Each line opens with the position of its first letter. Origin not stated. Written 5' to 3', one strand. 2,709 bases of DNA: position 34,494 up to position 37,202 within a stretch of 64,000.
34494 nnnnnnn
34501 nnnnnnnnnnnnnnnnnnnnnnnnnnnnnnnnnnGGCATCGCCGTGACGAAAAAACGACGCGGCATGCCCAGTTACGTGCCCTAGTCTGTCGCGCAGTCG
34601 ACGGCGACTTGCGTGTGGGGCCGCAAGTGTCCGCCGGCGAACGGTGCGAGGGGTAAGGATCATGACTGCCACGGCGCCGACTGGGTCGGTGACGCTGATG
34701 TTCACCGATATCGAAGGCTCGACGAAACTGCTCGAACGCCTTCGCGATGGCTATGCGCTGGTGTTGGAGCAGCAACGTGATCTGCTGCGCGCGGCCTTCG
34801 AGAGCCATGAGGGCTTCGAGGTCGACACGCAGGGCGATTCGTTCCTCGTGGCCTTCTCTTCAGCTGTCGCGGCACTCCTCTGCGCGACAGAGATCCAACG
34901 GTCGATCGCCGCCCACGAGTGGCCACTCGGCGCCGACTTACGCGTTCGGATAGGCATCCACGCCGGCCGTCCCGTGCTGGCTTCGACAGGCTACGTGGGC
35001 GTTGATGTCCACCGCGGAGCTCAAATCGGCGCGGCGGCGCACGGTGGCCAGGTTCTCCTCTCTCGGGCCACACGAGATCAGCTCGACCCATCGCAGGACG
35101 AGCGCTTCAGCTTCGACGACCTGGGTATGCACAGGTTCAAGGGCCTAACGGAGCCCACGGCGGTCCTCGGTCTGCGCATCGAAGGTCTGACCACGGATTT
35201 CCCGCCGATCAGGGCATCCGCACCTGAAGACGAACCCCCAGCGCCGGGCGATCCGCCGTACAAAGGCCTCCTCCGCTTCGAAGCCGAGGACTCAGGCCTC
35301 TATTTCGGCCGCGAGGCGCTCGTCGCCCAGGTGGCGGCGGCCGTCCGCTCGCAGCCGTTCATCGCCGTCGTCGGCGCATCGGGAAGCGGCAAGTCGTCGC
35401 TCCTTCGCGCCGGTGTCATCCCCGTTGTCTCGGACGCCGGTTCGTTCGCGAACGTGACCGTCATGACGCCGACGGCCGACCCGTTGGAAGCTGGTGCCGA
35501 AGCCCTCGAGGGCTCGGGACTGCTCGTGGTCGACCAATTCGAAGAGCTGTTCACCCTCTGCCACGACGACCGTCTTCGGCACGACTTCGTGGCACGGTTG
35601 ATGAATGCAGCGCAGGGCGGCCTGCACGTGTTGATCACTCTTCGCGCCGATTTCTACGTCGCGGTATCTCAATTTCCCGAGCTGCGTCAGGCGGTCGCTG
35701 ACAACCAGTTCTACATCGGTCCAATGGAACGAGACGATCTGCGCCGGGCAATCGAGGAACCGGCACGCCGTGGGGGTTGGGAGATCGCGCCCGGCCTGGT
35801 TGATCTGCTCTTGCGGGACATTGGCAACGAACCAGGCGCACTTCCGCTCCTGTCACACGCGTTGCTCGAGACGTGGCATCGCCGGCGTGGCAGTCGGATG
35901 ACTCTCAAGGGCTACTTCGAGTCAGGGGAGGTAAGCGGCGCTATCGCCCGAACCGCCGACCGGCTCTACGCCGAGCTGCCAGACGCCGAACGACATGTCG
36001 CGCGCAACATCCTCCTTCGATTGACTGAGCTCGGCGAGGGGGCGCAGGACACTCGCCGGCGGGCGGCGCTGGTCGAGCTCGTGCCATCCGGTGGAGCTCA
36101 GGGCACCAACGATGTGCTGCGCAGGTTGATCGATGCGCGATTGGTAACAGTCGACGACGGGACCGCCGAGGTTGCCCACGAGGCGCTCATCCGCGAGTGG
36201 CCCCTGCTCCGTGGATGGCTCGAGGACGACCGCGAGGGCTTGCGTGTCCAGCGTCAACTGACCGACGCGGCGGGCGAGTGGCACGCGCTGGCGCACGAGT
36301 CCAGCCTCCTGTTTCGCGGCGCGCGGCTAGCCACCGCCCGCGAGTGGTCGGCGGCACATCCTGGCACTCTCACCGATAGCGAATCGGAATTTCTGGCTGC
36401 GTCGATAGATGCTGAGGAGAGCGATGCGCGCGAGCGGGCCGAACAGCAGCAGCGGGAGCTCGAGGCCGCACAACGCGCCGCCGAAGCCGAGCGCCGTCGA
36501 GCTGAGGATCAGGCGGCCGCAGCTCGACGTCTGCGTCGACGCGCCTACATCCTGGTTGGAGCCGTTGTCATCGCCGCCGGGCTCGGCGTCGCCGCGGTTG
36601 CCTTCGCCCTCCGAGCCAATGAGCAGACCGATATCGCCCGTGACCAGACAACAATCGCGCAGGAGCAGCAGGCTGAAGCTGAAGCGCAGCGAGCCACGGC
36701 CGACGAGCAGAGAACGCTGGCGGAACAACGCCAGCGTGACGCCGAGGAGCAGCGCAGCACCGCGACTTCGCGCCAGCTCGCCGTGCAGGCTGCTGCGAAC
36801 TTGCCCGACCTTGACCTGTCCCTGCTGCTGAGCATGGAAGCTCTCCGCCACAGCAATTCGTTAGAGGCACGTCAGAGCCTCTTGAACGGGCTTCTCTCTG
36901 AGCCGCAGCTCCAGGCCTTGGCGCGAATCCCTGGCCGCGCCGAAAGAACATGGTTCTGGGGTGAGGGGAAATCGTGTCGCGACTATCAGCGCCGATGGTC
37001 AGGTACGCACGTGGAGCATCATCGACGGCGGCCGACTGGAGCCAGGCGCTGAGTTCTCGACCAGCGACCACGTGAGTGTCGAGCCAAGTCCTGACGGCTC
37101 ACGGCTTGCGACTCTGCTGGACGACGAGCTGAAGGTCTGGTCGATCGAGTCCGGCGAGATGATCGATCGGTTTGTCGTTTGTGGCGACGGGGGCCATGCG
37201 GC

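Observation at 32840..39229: A cyclic-nucleotide / STAND-NTPase gene island is wedged between ftsA and ftsZ inside the dcw cluster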

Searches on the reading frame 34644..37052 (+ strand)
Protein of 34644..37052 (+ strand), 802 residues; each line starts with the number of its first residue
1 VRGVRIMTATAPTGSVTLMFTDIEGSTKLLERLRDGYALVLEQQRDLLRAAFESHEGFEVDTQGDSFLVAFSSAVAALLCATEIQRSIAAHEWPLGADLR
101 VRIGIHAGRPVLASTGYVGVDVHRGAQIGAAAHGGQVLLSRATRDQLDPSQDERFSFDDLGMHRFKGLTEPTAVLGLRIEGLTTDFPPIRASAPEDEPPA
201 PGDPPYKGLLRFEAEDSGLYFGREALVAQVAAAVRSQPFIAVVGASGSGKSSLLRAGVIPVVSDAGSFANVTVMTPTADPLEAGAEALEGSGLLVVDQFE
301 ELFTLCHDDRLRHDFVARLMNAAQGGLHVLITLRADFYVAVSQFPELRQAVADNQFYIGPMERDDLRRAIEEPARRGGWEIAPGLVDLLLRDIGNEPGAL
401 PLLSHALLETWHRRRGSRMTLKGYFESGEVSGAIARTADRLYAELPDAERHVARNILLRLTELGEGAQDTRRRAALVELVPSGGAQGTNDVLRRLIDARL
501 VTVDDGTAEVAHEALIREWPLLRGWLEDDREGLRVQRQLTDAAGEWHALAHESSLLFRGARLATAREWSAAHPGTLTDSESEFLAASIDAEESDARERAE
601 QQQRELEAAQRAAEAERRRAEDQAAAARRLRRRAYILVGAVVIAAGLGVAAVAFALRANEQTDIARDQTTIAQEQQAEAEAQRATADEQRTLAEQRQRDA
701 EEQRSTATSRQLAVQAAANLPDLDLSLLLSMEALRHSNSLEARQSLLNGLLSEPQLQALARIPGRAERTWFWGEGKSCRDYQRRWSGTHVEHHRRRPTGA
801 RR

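Call 4: search_protein_families(library=pfam, proteins=[window:34644-37052:+], max_evalue=0.01)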
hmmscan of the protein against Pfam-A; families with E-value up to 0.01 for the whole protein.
window:34644-37052:+ (802 aa): 4 families
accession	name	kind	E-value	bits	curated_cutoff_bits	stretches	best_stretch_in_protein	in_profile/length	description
PF20703.3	nSTAND1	-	6.6e-116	388.5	27.1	1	205-552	1-377/379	Novel STAND NTPase 1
PF00211.25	Guanylate_cyc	-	2.1e-10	40.9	21.9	1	12-167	5-172/183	Adenylate and Guanylate cyclase catalytic domain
PF25201.1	nSTAND6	-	0.00022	21.7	27.7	1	221-256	2-37/148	Novel STAND NTPase 6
PF13191.12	AAA_16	-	0.00046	21.2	32.6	1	221-256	3-43/167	AAA ATPase domain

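Call 9: find_homologous_proteins(query=window:34644-37052:+, max_evalue=1e-10)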
Query window:34644-37052:+ (802 aa): 7813 proteins with E <= 1e-10 among 8000 candidates; the best 120 are listed.
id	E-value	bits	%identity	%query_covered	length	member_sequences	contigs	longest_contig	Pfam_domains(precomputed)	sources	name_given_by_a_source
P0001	0.0e+0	1728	100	99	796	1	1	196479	PF20703.4,PF00211.26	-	-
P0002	0.0e+0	1147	72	95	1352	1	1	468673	PF20703.4,PF00211.26,PF07676.19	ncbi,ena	-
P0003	1.4e-266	905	61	93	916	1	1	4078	PF25174.2,PF24814.2,PF25173.2,PF25175.2,PF20703.4,PF00211.26,PF00400.39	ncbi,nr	ncbi:MAG: hypothetical protein QOJ81_616, partial [Chloroflexota bacterium]|nr:hypothetical protein 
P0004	2.7e-254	864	62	79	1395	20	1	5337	PF25168.2,PF24105.2,PF24805.2,PF25048.2,PF24017.3,PF23342.2,PF23411.2,PF24817.2,PF13191.13,PF23393.3,PF23389.2,PF24797.2,PF15492.13,PF20426.5,PF25460.2,PF00400.39,PF23414.2,PF25178.1,PF23410.5,PF23775.2,PF25174.2,PF24814.2,PF23381.2,PF25173.2,PF23383.2,PF25171.2,PF12894.14,PF25175.2,PF20703.4,PF2479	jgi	jgi:WD40 repeat protein/class 3 adenylate cyclase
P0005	1.4e-247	842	62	79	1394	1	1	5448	PF23769.2,PF23342.2,PF23411.2,PF13191.13,PF23393.3,PF24797.2,PF15492.13,PF20426.5,PF25460.2,PF25178.1,PF23775.2,PF25173.2,PF23383.2,PF25171.2,PF12894.14,PF20703.4,PF24780.2,PF25172.2,PF24782.3,PF25047.1,PF26550.2,PF00211.26,PF23756.2,PF23098.2,PF25168.2,PF24105.2,PF24805.2,PF24017.3,PF13570.14,PF248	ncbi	ncbi:MAG: adenylate/guanylate cyclase domain-containing protein [Chloroflexota bacterium]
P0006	7.3e-246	836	61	73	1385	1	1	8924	PF25168.2,PF24105.2,PF24805.2,PF24017.3,PF23342.2,PF24817.2,PF13191.13,PF23393.3,PF23389.2,PF15492.13,PF20426.5,PF25460.2,PF00400.39,PF11715.17,PF23414.2,PF25178.1,PF23410.5,PF23775.2,PF25174.2,PF24814.2,PF23381.2,PF21029.4,PF25173.2,PF23383.2,PF25171.2,PF12894.14,PF25175.2,PF20703.4,PF24796.2,PF076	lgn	-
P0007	2.4e-241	822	61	79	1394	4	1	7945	PF23769.2,PF25048.2,PF23342.2,PF23411.2,PF13191.13,PF23393.3,PF24797.2,PF15492.13,PF20426.5,PF25460.2,PF11715.17,PF25178.1,PF23775.2,PF25173.2,PF23383.2,PF25171.2,PF12894.14,PF20703.4,PF24780.2,PF25172.2,PF24782.3,PF25047.1,PF26550.2,PF00211.26,PF23756.2,PF23098.2,PF25168.2,PF24105.2,PF24805.2,PF240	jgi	jgi:WD40 repeat protein/class 3 adenylate cyclase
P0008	2.1e-231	789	60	72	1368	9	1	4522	PF25168.2,PF24105.2,PF24805.2,PF25048.2,PF24017.3,PF23342.2,PF24817.2,PF13191.13,PF23393.3,PF23389.2,PF20426.5,PF25460.2,PF00400.39,PF23414.2,PF23410.5,PF23775.2,PF25174.2,PF24814.2,PF23381.2,PF25173.2,PF23383.2,PF25171.2,PF12894.14,PF25175.2,PF20703.4,PF24796.2,PF24780.2,PF23409.2,PF25172.2,PF24782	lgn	-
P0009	1.1e-219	750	54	91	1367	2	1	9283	PF25168.2,PF23586.3,PF24105.2,PF24805.2,PF25048.2,PF24017.3,PF23342.2,PF13570.14,PF24817.2,PF23798.2,PF23393.3,PF23389.2,PF23609.2,PF24797.2,PF20426.5,PF25460.2,PF00400.39,PF11715.17,PF23414.2,PF25178.1,PF23410.5,PF23775.2,PF25174.2,PF24814.2,PF23381.2,PF25173.2,PF23383.2,PF25171.2,PF12894.14,PF2517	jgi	jgi:WD40 repeat protein/class 3 adenylate cyclase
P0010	1.0e-217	743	58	78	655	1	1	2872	PF20703.4,PF00211.26,PF13191.13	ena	-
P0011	1.3e-217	743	56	84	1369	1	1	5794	PF25168.2,PF24105.2,PF24805.2,PF25048.2,PF24017.3,PF23342.2,PF13570.14,PF24817.2,PF25499.3,PF23798.2,PF23393.3,PF23389.2,PF23609.2,PF24797.2,PF20426.5,PF25460.2,PF00400.39,PF23414.2,PF25178.1,PF23410.5,PF23775.2,PF25174.2,PF24814.2,PF23381.2,PF25173.2,PF23383.2,PF25171.2,PF12894.14,PF25175.2,PF20703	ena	-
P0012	5.0e-212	725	55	76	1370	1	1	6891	PF25168.2,PF24105.2,PF24805.2,PF25048.2,PF24017.3,PF23342.2,PF13570.14,PF24817.2,PF23393.3,PF23389.2,PF23609.2,PF24797.2,PF20426.5,PF25460.2,PF00400.39,PF23414.2,PF25178.1,PF23410.5,PF23775.2,PF25174.2,PF24814.2,PF23381.2,PF25173.2,PF23383.2,PF25171.2,PF12894.14,PF25175.2,PF20703.4,PF24796.2,PF21031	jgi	jgi:WD40 repeat protein/class 3 adenylate cyclase/energy-coupling factor transporter ATP-binding pro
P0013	7.4e-211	721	57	72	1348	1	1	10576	PF25168.2,PF23586.3,PF24105.2,PF24805.2,PF25048.2,PF23342.2,PF13570.14,PF24817.2,PF02239.23,PF23393.3,PF20426.5,PF25460.2,PF00400.39,PF11715.17,PF23414.2,PF25178.1,PF23410.5,PF25174.2,PF24814.2,PF23381.2,PF25173.2,PF25171.2,PF12894.14,PF25175.2,PF20703.4,PF24796.2,PF07676.19,PF24780.2,PF23409.2,PF25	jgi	jgi:WD40 repeat protein/class 3 adenylate cyclase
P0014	9.2e-211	720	57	78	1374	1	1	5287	PF25168.2,PF24105.2,PF24805.2,PF25048.2,PF24017.3,PF23342.2,PF23411.2,PF24817.2,PF23393.3,PF23389.2,PF20426.5,PF25460.2,PF00400.39,PF23414.2,PF23410.5,PF23775.2,PF25174.2,PF24814.2,PF23381.2,PF25173.2,PF25171.2,PF12894.14,PF25175.2,PF20703.4,PF24796.2,PF24780.2,PF23409.2,PF25172.2,PF24782.3,PF25391.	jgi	jgi:WD40 repeat protein/class 3 adenylate cyclase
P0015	8.6e-205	701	47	94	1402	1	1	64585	PF23586.3,PF13360.14,PF25048.2,PF23342.2,PF23411.2,PF02239.23,PF13191.13,PF23393.3,PF23609.2,PF24797.2,PF15492.13,PF20426.5,PF25460.2,PF11715.17,PF25178.1,PF23775.2,PF25173.2,PF23383.2,PF25171.2,PF12894.14,PF20703.4,PF24780.2,PF23761.2,PF25172.2,PF24782.3,PF08662.18,PF25047.1,PF26550.2,PF00211.26,PF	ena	-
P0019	2.2e-203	696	50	86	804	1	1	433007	PF20703.4,PF00211.26,PF13191.13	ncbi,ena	-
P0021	5.2e-203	695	47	95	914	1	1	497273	PF20703.4,PF00211.26,PF00400.39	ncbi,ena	-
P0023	3.5e-202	692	49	93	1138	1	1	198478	PF25168.2,PF25174.2,PF24814.2,PF24105.2,PF24805.2,PF23381.2,PF23342.2,PF25173.2,PF25175.2,PF24817.2,PF20703.4,PF24796.2,PF13191.13,PF23393.3,PF25172.2,PF24782.3,PF25391.2,PF24807.2,PF25047.1,PF25460.2,PF00211.26,PF00400.39,PF23414.2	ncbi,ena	-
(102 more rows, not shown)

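Call 10: find_encoding_contigs(protein=P0002, flank=10000, max_places=4)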
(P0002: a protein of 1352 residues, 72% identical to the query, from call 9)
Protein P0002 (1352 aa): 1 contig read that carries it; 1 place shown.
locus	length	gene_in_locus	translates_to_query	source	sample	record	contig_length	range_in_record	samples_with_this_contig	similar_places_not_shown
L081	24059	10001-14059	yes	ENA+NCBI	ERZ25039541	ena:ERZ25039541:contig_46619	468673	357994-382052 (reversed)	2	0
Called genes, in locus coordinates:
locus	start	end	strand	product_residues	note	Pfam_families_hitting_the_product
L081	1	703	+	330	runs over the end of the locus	PF00953:Glycos_transf_4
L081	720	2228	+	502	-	PF21799:MurD-like_N (weak), PF08245:Mur_ligase_M, PF02875:Mur_ligase_C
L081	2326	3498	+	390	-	PF01098:FTSW_RODA_SPOVE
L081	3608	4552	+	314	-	PF03033:Glyco_transf_28 (weak), PF04101:Glyco_tran_28_C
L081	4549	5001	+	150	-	PF01565:FAD_binding_4 (weak)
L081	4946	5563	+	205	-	PF02873:MurB_C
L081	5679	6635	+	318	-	PF01820:Dala_Dala_lig_N, PF07478:Dala_Dala_lig_C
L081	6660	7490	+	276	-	PF08478:POTRA_1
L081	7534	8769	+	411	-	PF14450:FtsA (weak), PF02491:SHS2_FTSA, PF14450:FtsA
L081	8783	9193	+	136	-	PF01894:YjbQ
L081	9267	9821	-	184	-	-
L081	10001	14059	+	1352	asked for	PF00211:Guanylate_cyc, PF20703:nSTAND1, PF07676:PD40 (faint)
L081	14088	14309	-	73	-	-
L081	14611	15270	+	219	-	PF00578:AhpC-TSA, PF08534:Redoxin, PF10417:1-cysPrx_C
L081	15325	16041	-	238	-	PF00027:cNMP_binding, PF13545:HTH_Crp_2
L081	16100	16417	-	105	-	-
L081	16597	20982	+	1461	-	PF00211:Guanylate_cyc, PF20703:nSTAND1, PF24814:WD40_Prp19, PF25174:Beta-prop_THOC3, PF24817:WD40_WDHD1_1st, PF25175:Beta-prop_WDR5, PF23381:Beta-prop_IFT122_1st, PF23414:Beta-prop_EML_2, +13 more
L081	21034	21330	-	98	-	-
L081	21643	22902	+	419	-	PF00091:Tubulin, PF12327:FtsZ_C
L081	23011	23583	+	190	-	PF01168:Ala_racemase_N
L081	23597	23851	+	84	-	PF02325:CCB3_YggT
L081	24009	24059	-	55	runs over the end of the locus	-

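Call 11: find_related_loci(query=window:34644-37052:+, collection=genome_contigs, flank=10000)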
Query window:34644-37052:+ (802 aa) in genome_contigs; peptide patterns used: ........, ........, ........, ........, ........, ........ (x = any residue, [..] = any of these).
46 stretches matched a pattern; 2 encode a relative of the query (tblastn E <= 1e-3); 2 distinct loci.
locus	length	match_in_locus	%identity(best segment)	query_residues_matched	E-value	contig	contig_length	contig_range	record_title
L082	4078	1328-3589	60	5-756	0e+0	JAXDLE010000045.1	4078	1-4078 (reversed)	MAG: Chloroflexota bacterium isolate BP_610 scaffold_1383087, whole genome shotgun sequence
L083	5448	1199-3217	62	7-642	0e+0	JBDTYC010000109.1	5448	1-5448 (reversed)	MAG: Chloroflexota bacterium isolate cluster4_bin.130 NODE_58109_length_5448_cov_7.328760, whole genome shotgun sequence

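Call 12: find_encoding_contigs(protein=P0021, flank=10000, max_places=2)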
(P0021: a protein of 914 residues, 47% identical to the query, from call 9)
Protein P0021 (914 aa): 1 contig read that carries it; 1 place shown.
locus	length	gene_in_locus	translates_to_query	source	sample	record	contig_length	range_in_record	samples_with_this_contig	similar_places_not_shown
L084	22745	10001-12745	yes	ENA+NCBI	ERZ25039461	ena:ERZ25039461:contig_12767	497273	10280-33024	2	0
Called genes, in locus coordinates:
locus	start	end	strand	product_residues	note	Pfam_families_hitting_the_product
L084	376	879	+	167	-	PF01844:HNH, PF14279:HNH_5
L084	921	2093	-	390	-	PF12679:ABC2_membrane_2 (weak), PF01944:SpoIIM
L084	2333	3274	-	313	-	PF00005:ABC_tran, PF13304:AAA_21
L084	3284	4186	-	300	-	PF01790:LGT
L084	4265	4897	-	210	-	PF01066:CDP-OH_P_transf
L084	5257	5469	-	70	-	-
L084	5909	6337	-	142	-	-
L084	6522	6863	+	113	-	PF17115:Toast_rack_N (weak)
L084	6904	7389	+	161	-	-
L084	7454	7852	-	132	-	PF12837:Fer4_6 (faint), PF13183:Fer4_8 (faint), PF14697:Fer4_21 (faint), PF12838:Fer4_7, PF12797:Fer4_2 (weak), PF00037:Fer4, PF13237:Fer4_10 (weak)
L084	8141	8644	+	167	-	PF09055:Sod_Ni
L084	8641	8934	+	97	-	PF00717:Peptidase_S24 (weak), PF10502:Peptidase_S26 (weak)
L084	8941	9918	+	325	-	PF00892:EamA, PF03151:TPT (faint), PF00892:EamA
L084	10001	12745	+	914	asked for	PF00211:Guanylate_cyc, PF20703:nSTAND1, PF00400:WD40 (faint)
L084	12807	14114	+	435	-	PF23381:Beta-prop_IFT122_1st, PF23414:Beta-prop_EML_2, PF24105:Beta-prop_CAF1B_HIR1, PF24805:EIF3I, PF24807:WD40_CDC20-Fz, PF24814:WD40_Prp19, PF24817:WD40_WDHD1_1st, PF25172:Beta-prop_WDR3_2nd, +68 more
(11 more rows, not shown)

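Call 13: find_encoding_contigs(protein=P0019, flank=10000, max_places=2)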
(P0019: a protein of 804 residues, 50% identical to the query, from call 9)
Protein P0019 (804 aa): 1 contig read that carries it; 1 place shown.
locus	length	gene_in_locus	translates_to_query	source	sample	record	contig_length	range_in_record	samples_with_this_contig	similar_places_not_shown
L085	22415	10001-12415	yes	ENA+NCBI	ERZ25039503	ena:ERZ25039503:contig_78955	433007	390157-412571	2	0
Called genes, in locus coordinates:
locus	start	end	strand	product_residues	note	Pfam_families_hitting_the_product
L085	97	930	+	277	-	-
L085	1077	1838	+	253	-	-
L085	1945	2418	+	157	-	PF09579:Spore_YtfJ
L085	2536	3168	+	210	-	PF01066:CDP-OH_P_transf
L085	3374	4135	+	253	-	PF01790:LGT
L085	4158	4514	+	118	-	PF00005:ABC_tran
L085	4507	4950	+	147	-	PF00005:ABC_tran, PF13304:AAA_21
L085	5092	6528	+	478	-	PF01061:ABC2_membrane (weak), PF12679:ABC2_membrane_2, PF01944:SpoIIM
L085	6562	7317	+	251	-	PF23023:Anti-Pycsar_Apyc1, PF00753:Lactamase_B, PF12706:Lactamase_B_2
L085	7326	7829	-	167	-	PF01844:HNH, PF14279:HNH_5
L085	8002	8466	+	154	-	-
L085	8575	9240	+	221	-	PF00579:tRNA-synt_1b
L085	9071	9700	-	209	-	-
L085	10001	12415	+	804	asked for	PF00211:Guanylate_cyc, PF13191:AAA_16 (weak), PF20703:nSTAND1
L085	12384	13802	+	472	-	PF25174:Beta-prop_THOC3, PF25175:Beta-prop_WDR5, PF23381:Beta-prop_IFT122_1st, PF23414:Beta-prop_EML_2, PF24814:WD40_Prp19, PF25172:Beta-prop_WDR3_2nd, PF24805:EIF3I, PF24817:WD40_WDHD1_1st, +57 more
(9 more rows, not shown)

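Call 14: find_encoding_contigs(protein=P0023, flank=10000, max_places=2)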
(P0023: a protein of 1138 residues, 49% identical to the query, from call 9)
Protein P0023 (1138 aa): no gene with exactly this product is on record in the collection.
